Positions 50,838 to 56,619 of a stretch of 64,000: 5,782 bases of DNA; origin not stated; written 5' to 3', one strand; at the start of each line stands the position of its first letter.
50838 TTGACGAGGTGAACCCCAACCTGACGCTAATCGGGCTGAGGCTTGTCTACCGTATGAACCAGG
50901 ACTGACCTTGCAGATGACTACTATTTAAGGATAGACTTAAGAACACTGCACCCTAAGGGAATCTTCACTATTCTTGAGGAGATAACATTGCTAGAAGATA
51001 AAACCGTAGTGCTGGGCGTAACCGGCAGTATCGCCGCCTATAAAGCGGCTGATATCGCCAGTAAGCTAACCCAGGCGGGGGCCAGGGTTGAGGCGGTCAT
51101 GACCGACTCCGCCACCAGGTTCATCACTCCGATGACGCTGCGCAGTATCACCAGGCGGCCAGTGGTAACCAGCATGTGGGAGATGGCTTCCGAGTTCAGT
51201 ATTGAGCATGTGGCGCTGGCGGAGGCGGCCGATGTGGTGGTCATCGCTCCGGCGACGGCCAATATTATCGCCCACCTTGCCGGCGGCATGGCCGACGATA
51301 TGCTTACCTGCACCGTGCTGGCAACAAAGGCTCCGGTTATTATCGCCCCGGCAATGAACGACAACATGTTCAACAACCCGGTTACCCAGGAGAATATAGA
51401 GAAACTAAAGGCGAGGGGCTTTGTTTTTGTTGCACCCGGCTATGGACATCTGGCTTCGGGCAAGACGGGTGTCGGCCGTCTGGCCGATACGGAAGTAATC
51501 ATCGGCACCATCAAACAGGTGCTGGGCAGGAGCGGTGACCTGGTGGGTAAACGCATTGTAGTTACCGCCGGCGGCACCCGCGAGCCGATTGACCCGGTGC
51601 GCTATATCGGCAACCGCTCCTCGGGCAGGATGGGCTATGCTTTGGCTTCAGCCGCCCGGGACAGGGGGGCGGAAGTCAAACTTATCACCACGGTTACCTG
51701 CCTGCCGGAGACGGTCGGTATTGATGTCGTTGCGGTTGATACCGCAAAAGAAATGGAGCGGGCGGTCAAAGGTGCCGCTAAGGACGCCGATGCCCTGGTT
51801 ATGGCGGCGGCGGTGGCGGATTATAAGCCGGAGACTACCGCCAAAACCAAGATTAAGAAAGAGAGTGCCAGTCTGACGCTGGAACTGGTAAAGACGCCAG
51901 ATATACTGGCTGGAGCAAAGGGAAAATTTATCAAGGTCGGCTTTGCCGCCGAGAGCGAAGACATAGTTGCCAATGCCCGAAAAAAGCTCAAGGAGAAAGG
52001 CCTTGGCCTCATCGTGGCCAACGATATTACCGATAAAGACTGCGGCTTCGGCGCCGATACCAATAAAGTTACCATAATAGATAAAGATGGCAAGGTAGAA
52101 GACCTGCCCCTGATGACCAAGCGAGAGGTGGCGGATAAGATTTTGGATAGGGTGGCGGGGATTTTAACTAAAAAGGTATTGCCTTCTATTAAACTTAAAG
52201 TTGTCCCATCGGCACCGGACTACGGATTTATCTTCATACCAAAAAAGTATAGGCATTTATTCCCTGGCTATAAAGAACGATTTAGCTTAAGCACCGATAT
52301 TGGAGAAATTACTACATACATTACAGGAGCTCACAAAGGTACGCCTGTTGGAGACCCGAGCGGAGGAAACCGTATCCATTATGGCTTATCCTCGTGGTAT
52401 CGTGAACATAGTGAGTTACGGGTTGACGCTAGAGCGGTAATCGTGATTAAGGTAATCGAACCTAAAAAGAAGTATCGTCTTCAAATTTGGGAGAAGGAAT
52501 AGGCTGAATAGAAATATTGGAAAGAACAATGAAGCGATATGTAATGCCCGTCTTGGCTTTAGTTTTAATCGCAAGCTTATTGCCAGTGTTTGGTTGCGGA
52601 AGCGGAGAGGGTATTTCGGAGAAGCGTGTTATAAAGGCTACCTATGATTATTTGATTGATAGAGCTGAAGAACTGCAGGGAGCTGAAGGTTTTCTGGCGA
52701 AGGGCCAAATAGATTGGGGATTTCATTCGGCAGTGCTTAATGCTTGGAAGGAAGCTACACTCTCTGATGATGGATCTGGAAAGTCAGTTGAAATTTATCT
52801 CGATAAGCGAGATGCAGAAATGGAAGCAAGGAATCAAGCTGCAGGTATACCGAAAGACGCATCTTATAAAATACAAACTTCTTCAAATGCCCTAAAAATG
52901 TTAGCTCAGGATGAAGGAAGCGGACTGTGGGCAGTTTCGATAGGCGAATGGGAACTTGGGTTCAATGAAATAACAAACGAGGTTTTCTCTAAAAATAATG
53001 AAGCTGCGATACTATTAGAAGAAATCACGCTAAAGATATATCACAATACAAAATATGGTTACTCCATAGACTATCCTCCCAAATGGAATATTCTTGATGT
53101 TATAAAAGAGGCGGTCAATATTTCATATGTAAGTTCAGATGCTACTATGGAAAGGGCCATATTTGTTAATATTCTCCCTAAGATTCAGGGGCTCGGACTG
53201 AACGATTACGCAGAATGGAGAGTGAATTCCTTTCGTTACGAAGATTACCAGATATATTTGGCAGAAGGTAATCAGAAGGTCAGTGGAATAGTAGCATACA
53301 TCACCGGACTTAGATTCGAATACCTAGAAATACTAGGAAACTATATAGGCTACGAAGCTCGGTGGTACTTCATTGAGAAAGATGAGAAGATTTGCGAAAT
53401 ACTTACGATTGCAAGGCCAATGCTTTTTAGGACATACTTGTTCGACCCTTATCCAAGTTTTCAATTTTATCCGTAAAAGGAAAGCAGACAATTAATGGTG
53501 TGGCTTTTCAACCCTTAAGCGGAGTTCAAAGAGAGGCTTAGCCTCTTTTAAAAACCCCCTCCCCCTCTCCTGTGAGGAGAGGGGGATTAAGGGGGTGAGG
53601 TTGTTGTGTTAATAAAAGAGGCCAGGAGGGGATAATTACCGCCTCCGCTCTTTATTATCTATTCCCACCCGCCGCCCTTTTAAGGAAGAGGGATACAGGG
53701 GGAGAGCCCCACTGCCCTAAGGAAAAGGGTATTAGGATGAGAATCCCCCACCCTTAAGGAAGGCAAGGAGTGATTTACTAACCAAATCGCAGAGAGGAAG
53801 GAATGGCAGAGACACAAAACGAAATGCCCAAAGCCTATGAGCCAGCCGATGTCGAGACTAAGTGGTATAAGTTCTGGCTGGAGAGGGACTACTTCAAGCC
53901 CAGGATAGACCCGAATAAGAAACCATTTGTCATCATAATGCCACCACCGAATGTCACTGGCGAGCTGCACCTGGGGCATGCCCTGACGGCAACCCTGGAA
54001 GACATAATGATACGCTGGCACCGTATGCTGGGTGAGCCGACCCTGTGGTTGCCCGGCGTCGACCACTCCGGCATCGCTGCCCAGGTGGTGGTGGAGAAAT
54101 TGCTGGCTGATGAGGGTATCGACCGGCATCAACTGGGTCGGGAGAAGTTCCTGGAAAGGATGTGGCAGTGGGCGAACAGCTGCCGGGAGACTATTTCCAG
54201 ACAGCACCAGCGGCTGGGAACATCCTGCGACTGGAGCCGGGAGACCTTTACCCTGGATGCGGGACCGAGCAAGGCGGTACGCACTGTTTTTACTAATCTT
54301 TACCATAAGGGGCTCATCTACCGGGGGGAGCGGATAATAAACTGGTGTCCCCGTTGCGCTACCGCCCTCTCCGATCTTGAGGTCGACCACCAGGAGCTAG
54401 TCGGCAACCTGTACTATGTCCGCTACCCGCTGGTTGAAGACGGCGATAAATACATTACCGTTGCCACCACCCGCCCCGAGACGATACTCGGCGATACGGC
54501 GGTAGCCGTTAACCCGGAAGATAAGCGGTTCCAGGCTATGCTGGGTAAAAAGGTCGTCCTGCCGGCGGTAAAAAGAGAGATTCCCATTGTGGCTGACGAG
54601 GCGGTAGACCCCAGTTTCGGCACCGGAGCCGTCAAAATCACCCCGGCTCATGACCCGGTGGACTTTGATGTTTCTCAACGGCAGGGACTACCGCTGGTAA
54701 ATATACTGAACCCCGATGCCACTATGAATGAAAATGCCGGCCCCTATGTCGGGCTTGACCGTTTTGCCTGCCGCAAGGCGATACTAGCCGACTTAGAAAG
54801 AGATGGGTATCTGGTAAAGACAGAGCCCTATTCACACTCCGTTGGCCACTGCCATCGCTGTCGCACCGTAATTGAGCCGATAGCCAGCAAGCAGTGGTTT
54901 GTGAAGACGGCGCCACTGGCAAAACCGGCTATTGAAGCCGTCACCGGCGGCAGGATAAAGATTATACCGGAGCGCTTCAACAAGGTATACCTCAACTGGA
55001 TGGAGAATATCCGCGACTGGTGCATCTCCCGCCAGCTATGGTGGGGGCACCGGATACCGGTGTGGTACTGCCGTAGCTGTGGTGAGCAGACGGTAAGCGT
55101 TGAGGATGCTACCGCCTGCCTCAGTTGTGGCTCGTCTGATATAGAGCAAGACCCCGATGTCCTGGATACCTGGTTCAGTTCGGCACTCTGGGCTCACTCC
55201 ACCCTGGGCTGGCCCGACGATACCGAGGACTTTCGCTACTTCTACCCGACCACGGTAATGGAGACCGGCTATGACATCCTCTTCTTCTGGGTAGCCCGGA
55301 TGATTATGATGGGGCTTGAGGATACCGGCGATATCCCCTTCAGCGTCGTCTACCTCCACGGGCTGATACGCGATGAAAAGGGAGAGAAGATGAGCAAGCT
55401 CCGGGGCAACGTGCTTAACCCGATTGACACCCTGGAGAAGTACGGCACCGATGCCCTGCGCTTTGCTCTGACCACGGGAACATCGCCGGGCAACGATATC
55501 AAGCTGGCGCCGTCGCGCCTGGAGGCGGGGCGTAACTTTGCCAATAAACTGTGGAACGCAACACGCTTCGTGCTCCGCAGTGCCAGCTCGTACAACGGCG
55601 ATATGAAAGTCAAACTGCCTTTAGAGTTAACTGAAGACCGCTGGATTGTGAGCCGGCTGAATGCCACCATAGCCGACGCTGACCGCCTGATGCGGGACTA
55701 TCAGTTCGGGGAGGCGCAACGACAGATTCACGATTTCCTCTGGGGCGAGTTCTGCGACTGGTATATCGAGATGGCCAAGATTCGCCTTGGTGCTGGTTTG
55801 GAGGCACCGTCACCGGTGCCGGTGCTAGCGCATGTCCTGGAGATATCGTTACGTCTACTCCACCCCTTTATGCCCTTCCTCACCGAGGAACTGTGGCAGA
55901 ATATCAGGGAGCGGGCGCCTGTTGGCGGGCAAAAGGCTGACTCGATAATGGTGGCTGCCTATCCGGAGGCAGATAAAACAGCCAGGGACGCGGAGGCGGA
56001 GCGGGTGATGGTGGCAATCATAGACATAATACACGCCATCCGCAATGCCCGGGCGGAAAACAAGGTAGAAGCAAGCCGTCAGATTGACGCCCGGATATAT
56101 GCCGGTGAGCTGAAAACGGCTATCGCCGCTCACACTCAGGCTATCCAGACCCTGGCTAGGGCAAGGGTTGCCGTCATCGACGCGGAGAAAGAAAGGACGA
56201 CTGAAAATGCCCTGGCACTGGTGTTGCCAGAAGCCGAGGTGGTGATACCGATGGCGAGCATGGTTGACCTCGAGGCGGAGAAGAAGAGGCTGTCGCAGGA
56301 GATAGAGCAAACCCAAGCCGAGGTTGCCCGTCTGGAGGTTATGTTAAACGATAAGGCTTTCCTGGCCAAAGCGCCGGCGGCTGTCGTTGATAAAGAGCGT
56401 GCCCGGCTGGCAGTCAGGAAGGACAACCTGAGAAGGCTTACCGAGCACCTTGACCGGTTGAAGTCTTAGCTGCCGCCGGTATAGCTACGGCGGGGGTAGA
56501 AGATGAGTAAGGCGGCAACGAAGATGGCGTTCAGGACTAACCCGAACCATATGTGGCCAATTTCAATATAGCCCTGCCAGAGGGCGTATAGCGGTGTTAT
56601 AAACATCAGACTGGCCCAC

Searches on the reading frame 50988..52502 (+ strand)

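Call 59: search_protein_families(library=pfam, proteins=[window:50988-52502:+], max_evalue=0.001)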
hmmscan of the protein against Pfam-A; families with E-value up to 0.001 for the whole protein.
window:50988-52502:+ (504 aa): 2 families
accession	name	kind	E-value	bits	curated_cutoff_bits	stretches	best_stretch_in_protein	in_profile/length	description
PF04127.22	DFP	-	5e-68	229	22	1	186-364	2-186/186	DNA/pantothenate metabolism flavoprotein C-terminal domain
PF02441.25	Flavoprotein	-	2.5e-33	115.4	22.7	1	5-178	1-161/162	Flavoprotein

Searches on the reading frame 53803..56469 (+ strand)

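Call 65: search_protein_families(library=pfam, proteins=[window:53803-56469:+], max_evalue=0.001)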
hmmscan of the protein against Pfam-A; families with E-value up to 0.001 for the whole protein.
window:53803-56469:+ (888 aa): 5 families
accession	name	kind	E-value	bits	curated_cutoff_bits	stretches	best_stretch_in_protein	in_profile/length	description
PF00133.28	tRNA-synt_1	-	1.8e-138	462.2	22.7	1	20-568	1-413/414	tRNA synthetases class I (I, L, M and V)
PF08264.19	Anticodon_1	-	8.3e-41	139.7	25.1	1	612-763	1-146/148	Anticodon-binding domain of tRNA ligase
PF09334.17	tRNA-synt_1g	-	3.7e-21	75.8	20.1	2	47-195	6-136/391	tRNA synthetases class I (M)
PF10458.14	Val_tRNA-synt_C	-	2e-13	50.8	25.9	1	822-887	1-66/66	Valyl tRNA synthetase tRNA binding arm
PF13603.12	tRNA-synt_1_2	-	1.2e-09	38.4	25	1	248-308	86-146/185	Leucyl-tRNA synthetase, editing domain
